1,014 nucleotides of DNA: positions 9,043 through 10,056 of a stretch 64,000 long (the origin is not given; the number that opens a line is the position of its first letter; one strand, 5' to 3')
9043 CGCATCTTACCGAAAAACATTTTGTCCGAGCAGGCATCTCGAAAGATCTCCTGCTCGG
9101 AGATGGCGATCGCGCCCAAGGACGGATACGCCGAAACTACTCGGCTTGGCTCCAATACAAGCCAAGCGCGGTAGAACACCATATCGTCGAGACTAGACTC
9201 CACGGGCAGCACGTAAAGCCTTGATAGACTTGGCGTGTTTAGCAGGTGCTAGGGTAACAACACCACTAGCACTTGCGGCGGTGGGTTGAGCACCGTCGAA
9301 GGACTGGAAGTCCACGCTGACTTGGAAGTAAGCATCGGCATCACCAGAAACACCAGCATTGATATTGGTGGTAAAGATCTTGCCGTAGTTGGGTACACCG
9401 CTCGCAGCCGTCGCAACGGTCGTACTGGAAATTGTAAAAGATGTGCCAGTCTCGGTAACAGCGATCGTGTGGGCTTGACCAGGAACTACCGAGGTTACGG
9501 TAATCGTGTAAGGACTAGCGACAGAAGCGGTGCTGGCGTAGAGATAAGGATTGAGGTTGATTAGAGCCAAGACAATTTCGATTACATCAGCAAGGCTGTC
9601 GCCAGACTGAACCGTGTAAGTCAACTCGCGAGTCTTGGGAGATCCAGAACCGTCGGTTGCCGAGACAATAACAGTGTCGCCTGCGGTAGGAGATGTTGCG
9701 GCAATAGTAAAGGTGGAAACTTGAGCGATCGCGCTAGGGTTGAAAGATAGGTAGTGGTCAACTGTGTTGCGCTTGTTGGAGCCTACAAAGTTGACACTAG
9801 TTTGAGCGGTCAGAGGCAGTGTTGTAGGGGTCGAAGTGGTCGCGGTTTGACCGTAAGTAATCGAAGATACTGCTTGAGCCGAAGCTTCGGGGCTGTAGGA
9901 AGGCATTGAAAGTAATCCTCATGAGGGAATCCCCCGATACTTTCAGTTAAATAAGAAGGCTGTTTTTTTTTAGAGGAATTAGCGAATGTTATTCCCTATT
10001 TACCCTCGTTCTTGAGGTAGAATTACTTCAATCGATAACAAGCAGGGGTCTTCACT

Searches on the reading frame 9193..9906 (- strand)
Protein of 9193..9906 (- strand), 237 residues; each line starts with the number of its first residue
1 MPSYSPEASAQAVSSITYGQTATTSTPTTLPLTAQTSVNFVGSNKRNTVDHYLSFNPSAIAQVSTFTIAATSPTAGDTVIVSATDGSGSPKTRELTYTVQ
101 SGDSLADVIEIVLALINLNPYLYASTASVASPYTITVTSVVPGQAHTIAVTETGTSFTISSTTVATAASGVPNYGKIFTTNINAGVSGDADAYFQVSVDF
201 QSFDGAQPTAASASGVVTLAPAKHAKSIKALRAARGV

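Call 11: search_protein_families(library=phrogs, proteins=[window:9193-9906:-], max_evalue=0.001)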
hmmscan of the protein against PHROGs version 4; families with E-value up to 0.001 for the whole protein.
window:9193-9906:- (237 aa): 1 family
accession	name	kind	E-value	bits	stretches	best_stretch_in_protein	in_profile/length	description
phrog_29986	-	unknown function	3.2e-17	63.7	1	12-235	4-216/221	-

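Call 45: search_protein_families(library=pfam, proteins=[window:9193-9906:-], max_evalue=0.01)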
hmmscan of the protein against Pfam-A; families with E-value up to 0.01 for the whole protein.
window:9193-9906:- (237 aa): 0 families
